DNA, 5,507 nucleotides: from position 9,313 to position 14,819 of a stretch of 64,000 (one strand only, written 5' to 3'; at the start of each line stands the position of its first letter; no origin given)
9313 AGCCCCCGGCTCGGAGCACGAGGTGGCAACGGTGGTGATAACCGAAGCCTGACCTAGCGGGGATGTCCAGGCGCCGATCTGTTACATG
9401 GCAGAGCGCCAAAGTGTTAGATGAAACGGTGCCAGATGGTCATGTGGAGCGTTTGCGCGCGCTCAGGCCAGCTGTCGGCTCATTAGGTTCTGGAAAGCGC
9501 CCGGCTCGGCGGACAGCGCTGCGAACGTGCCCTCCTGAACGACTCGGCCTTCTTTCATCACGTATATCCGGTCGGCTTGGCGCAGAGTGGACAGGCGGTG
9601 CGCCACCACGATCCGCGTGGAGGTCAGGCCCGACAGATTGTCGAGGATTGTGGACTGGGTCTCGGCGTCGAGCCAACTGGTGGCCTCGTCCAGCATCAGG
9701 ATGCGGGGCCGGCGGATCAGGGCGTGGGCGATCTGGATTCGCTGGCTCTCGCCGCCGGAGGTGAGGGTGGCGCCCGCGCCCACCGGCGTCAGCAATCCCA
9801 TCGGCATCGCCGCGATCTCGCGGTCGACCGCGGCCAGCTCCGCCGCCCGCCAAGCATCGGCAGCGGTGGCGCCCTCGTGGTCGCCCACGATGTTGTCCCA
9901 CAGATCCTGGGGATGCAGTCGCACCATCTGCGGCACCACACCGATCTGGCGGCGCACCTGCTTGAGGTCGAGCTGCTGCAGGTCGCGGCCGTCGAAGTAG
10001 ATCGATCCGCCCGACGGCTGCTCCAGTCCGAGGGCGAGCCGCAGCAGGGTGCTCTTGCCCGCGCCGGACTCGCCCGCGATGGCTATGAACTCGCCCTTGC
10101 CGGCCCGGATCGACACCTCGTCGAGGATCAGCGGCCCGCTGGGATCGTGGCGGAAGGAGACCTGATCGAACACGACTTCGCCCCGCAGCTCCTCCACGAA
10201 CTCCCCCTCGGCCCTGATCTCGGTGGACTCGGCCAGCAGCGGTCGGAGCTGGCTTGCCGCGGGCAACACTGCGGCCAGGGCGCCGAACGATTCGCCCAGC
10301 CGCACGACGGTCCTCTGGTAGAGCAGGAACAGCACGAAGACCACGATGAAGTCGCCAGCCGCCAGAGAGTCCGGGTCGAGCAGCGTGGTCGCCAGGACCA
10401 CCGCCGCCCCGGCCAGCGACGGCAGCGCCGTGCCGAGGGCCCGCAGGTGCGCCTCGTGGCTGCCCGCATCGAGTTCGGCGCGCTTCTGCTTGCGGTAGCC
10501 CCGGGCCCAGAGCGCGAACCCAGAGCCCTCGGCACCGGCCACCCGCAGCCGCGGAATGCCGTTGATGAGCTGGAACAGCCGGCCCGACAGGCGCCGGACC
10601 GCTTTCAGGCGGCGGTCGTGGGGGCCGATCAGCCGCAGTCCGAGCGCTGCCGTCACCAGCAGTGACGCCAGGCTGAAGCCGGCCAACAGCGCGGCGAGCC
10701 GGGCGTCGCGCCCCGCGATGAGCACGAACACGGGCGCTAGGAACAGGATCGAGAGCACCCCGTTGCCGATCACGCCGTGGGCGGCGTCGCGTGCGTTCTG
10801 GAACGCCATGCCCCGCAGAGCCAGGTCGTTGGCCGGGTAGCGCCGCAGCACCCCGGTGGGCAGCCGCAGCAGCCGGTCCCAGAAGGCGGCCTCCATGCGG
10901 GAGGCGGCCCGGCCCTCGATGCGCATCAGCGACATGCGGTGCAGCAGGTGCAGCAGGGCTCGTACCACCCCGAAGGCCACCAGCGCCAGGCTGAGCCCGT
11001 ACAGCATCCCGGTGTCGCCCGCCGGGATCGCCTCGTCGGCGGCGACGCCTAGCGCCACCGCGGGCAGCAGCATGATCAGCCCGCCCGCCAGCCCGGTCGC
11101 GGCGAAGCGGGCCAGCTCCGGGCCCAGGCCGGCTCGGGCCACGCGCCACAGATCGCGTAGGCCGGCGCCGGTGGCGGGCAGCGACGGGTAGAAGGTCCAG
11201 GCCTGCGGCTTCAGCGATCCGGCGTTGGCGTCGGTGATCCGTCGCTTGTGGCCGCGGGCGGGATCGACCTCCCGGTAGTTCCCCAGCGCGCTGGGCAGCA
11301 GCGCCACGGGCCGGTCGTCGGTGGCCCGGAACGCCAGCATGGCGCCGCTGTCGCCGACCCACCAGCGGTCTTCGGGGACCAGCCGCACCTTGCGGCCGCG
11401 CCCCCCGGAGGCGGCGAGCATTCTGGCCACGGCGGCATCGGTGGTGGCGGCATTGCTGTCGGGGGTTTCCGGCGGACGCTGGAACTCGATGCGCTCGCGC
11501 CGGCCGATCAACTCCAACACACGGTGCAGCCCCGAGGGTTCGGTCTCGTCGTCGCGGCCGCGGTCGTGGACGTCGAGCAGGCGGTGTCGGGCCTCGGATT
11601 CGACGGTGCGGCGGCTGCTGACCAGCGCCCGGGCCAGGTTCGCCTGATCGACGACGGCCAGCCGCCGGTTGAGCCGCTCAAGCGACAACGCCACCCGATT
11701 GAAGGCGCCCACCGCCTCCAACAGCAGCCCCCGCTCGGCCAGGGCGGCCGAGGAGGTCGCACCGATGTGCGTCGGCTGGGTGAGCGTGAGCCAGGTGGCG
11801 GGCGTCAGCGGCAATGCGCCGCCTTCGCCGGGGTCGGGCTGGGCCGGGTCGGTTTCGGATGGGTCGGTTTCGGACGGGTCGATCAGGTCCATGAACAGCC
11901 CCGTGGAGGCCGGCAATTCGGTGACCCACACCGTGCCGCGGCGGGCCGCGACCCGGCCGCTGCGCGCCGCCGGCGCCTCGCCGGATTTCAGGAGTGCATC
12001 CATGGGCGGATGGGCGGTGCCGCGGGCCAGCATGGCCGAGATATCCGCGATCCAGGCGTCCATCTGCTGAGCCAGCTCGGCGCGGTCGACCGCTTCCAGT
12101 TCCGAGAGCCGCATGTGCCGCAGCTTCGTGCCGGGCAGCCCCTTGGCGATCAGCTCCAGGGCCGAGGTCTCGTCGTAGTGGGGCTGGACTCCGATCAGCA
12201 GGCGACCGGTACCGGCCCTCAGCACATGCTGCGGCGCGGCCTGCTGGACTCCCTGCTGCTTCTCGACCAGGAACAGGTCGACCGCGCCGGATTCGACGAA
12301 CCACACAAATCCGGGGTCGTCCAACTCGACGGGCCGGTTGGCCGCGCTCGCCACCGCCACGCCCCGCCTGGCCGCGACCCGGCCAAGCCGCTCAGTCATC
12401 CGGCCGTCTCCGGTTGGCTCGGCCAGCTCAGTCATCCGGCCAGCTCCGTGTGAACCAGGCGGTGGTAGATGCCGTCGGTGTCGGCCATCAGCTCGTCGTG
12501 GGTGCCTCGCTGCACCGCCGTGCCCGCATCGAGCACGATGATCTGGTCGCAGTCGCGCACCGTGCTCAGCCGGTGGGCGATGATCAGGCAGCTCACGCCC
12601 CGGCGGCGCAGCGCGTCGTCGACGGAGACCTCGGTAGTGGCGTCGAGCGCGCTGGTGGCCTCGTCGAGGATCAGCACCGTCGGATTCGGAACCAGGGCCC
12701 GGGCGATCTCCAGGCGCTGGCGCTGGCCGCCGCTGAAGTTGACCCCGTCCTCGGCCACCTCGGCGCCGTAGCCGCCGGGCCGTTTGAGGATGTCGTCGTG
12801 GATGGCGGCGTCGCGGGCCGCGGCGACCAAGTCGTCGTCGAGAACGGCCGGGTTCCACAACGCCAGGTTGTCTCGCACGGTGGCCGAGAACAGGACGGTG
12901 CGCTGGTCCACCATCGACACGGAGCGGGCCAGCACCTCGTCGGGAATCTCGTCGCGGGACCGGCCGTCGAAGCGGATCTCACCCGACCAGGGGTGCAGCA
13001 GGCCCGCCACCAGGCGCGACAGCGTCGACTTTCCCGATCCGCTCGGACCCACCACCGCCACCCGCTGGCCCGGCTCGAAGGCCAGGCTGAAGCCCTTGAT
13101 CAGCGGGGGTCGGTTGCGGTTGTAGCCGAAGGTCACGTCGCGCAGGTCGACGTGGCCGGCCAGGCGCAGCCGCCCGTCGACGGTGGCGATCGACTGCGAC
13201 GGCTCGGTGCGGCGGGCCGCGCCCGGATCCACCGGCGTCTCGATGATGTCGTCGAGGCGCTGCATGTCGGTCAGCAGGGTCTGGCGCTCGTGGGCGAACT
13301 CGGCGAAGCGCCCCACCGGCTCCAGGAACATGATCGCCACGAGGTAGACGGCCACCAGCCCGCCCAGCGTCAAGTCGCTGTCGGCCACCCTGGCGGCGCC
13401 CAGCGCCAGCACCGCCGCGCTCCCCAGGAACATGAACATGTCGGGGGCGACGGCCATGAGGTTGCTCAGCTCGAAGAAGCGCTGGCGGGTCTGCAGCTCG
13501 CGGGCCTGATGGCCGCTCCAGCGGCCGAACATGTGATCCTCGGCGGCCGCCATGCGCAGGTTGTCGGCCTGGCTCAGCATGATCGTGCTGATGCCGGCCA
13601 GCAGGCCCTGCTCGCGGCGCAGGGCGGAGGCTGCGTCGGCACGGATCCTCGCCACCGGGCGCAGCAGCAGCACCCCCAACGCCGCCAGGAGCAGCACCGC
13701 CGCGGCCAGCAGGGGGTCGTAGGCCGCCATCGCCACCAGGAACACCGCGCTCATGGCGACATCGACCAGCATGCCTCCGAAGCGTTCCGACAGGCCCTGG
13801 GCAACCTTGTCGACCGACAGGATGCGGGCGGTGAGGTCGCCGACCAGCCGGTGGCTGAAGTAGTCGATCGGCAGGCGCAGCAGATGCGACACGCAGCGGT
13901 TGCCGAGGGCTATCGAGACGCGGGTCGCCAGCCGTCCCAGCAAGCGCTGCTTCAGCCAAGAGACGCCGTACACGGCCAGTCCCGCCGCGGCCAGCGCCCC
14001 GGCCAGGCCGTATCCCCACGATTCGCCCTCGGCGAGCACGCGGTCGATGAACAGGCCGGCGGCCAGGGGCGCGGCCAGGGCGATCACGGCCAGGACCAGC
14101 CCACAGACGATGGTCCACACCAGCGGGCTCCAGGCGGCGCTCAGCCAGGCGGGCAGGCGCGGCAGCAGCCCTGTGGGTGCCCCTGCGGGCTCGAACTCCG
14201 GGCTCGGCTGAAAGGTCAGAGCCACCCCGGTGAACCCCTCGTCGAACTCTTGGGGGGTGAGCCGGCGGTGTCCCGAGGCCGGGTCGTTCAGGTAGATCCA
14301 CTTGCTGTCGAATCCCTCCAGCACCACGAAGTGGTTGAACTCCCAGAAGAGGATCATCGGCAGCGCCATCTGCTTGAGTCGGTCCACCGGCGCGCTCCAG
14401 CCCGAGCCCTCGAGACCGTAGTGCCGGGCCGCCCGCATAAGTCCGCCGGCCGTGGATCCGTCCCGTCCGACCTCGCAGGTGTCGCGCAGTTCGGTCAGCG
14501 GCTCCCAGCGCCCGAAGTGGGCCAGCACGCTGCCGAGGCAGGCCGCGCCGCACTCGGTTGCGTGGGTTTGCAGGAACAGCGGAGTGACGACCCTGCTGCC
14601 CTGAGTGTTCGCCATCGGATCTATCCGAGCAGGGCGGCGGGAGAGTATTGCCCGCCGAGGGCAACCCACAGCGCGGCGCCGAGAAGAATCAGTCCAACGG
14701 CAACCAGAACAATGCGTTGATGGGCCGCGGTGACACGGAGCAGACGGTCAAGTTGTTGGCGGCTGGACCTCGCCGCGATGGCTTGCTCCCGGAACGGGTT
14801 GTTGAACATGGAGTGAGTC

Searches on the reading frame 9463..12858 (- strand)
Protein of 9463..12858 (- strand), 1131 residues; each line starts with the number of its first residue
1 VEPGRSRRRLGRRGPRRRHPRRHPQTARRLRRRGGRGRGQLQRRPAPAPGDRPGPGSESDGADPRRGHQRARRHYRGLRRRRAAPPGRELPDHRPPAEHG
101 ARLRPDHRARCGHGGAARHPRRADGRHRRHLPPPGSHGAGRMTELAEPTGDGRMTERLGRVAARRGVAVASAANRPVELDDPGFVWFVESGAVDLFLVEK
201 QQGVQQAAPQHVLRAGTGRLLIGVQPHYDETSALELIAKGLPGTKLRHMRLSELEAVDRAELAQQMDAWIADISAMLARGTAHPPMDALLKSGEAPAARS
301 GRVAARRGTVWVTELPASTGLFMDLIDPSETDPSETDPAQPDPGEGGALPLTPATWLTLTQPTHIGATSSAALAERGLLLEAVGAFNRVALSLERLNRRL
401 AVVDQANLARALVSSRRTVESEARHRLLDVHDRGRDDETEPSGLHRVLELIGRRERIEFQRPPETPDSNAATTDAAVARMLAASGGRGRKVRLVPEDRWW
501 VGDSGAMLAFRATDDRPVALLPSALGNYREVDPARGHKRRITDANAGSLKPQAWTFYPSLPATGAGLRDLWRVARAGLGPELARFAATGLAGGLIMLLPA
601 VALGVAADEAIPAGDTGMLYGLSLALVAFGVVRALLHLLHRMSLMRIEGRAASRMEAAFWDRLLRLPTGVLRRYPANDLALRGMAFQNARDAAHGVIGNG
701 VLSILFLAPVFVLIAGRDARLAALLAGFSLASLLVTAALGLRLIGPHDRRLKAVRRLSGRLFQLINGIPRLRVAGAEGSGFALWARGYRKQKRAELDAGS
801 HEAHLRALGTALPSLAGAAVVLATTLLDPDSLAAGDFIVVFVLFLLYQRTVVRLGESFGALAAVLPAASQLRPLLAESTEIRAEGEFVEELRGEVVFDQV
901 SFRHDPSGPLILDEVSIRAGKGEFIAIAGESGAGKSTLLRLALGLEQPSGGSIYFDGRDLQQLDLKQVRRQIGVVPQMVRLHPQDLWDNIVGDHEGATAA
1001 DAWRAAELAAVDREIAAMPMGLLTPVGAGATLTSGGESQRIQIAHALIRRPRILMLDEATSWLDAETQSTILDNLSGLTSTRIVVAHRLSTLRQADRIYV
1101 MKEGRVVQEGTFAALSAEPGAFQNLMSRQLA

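Call 6: search_protein_families(library=ncbifam, proteins=[window:9463-12858:-], max_evalue=0.01)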
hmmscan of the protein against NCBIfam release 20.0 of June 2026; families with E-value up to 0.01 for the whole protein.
window:9463-12858:- (1131 aa): 185 families (the best 25 are shown)
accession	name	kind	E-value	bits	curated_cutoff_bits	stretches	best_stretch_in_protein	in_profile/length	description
TIGR03797.1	NHLM_micro_ABC2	equivalog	1.5e-186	621.9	709.4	1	447-1130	7-686/686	NHLP bacteriocin export ABC transporter permease/ATPase subunit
TIGR03796.1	NHLM_micro_ABC1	equivalog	3.6e-78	263.5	853.3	1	588-1126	162-709/710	NHLP family bacteriocin export ABC transporter peptidase/permease/ATPase subunit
TIGR02203.1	MsbA_lipidA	equivalog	4.3e-66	223.6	602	1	612-1129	47-569/572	lipid A export permease/ATP-binding protein MsbA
TIGR01846.1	type_I_sec_HlyB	subfamily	4.5e-62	210.3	725.55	1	619-1129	178-692/694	type I secretion system permease/ATPase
TIGR02204.1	MsbA_rel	hypoth_equivalog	5.6e-60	203.6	780.4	1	829-1129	269-575/576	ABC transporter, permease/ATP-binding protein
TIGR03375.1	type_I_sec_LssB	subfamily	1.4e-58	198.8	693.1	1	705-1111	277-684/696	type I secretion system permease/ATPase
NF010178.0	PRK13657.1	equivalog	5.3e-57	193.6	733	1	821-1128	259-569/588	glucan ABC transporter ATP-binding protein/ permease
NF045513.1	HepA_fam_ABC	equivalog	9.2e-56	189.5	725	1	749-1124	224-604/610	heterocyst formation ABC transporter subunit HepA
TIGR00958.1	3a01208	subfamily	1.2e-52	179.1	874.6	1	842-1125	421-710/711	antigen peptide transporter 2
TIGR02857.1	CydD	equivalog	4.1e-52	177.8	435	1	582-1101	5-529/529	thiol reductant ABC exporter subunit CydD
NF008364.0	PRK11160.1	equivalog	8.7e-52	176.5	630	1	654-1128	94-574/575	heme ABC transporter ATP-binding protein/permease CydC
TIGR02868.1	CydC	equivalog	2.9e-51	174.7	329.05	1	580-1087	10-528/530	thiol reductant ABC exporter subunit CydC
NF008381.0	PRK11176.1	equivalog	9e-51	172.9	867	1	813-1130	259-580/582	lipid A ABC transporter ATP-binding protein/permease MsbA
NF052233.1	CphA_assoc_ABC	equivalog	1.1e-46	159.6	880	1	888-1129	502-743/766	cyanophycin metabolism-associated ABC transporter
TIGR01193.1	bacteriocin_ABC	subfamily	1.2e-46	159.6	523.85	1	877-1126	455-706/708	peptide cleavage/export ABC transporter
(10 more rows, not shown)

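Call 7: search_protein_families(library=pfam, proteins=[window:9463-12858:-], max_evalue=0.01)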
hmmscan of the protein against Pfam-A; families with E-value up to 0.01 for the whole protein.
window:9463-12858:- (1131 aa): 5 families
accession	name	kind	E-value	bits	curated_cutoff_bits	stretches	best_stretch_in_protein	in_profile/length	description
PF00005.33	ABC_tran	-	1.6e-28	100.5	25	1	912-1061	1-137/137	ABC transporter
PF00664.28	ABC_membrane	-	1.9e-08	34.7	28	1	590-850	9-273/274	ABC transporter transmembrane region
PF13191.12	AAA_16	-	1.3e-07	32.7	32.6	1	917-1080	19-160/167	AAA ATPase domain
PF02463.25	SMC_N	-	0.0024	17.8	40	0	953-1102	111-212/220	RecF/RecN/SMC N terminal domain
PF13401.12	AAA_22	-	0.0029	18.4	27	0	923-974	6-60/130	AAA domain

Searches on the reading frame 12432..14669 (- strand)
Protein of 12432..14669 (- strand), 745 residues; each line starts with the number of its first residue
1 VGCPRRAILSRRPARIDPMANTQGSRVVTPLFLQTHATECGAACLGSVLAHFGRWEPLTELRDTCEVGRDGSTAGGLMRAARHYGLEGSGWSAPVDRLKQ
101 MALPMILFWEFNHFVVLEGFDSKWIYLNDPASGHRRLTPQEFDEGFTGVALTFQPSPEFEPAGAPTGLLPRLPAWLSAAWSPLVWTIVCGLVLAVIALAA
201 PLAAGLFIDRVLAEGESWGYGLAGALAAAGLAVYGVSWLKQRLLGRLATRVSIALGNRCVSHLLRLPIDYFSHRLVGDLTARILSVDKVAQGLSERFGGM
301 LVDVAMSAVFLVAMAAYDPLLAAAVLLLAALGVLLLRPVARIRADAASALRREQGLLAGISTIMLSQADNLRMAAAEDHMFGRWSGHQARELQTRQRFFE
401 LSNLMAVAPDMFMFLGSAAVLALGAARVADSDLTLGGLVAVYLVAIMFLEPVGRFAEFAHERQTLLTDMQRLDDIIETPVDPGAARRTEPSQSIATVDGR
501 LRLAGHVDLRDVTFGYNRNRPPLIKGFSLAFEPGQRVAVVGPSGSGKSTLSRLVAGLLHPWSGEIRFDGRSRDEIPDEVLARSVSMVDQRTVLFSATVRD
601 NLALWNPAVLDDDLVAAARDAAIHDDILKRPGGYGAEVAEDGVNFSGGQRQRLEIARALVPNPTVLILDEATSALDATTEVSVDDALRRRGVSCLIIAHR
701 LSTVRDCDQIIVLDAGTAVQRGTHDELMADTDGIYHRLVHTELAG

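Call 6: search_protein_families(library=ncbifam, proteins=[window:12432-14669:-], max_evalue=0.01)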
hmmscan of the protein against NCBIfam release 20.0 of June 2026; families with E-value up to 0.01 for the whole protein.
window:12432-14669:- (745 aa): 188 families (the best 25 are shown)
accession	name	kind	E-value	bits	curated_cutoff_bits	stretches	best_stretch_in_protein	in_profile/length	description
TIGR03796.1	NHLM_micro_ABC1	equivalog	9.1e-253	840.6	853.3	1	29-739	2-709/710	NHLP family bacteriocin export ABC transporter peptidase/permease/ATPase subunit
TIGR01846.1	type_I_sec_HlyB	subfamily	1.9e-112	376.8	725.55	1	62-739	22-689/694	type I secretion system permease/ATPase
TIGR03797.1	NHLM_micro_ABC2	equivalog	8.2e-108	361.7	709.4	1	115-740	74-683/686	NHLP bacteriocin export ABC transporter permease/ATPase subunit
TIGR03375.1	type_I_sec_LssB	subfamily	3.7e-93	313.1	693.1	1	44-730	6-691/696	type I secretion system permease/ATPase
TIGR02203.1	MsbA_lipidA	equivalog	2.2e-81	274.1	602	1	235-740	69-567/572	lipid A export permease/ATP-binding protein MsbA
TIGR02204.1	MsbA_rel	hypoth_equivalog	1.7e-76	258.1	780.4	1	183-740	20-573/576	ABC transporter, permease/ATP-binding protein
TIGR00958.1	3a01208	subfamily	6.8e-76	256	874.6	1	247-739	228-711/711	antigen peptide transporter 2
TIGR01193.1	bacteriocin_ABC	subfamily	1.3e-75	255.3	523.85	1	36-740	3-707/708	peptide cleavage/export ABC transporter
NF052233.1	CphA_assoc_ABC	equivalog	6.2e-74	249.7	880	1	223-741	233-742/766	cyanophycin metabolism-associated ABC transporter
NF010178.0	PRK13657.1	equivalog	1.5e-71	241.6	733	1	185-741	23-569/588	glucan ABC transporter ATP-binding protein/ permease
NF045513.1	HepA_fam_ABC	equivalog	4.5e-62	210.3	725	1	239-730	114-598/610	heterocyst formation ABC transporter subunit HepA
TIGR02857.1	CydD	equivalog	1.5e-61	209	435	1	182-713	4-529/529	thiol reductant ABC exporter subunit CydD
TIGR01842.1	type_I_sec_PrtD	subfamily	1.5e-61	208.6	510.15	1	183-729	8-542/544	type I secretion system permease/ATPase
NF008381.0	PRK11176.1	equivalog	2e-61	208.1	867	1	240-740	85-577/582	lipid A ABC transporter ATP-binding protein/permease MsbA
TIGR01192.1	chvA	subfamily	5e-58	197.1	585.4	1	186-740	24-568/585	glucan export ABC transporter ATP-binding protein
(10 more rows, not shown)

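Call 7: search_protein_families(library=pfam, proteins=[window:12432-14669:-], max_evalue=0.01)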
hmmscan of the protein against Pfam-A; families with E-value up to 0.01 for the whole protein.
window:12432-14669:- (745 aa): 8 families
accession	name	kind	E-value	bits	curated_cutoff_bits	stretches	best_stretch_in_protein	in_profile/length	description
PF03412.21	Peptidase_C39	-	1e-30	106.7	22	1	31-157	4-132/133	Peptidase C39 family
PF00005.33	ABC_tran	-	1.5e-29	103.8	25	1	525-673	2-137/137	ABC transporter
PF00664.28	ABC_membrane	-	2e-24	87.2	28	1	186-451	4-273/274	ABC transporter transmembrane region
PF02463.25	SMC_N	-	0.00059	19.8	40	0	644-712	136-210/220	RecF/RecN/SMC N terminal domain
PF13191.12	AAA_16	-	0.00065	20.7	32.6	1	535-689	25-158/167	AAA ATPase domain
PF13555.12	AAA_29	-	0.003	17.7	27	1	530-567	18-54/61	P-loop containing region of AAA domain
PF13529.12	Peptidase_C39_2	-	0.0048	17.9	24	0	34-131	8-143/143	Peptidase_C39 like family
PF20703.3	nSTAND1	-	0.0098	16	27.1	0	535-562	34-59/379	Novel STAND NTPase 1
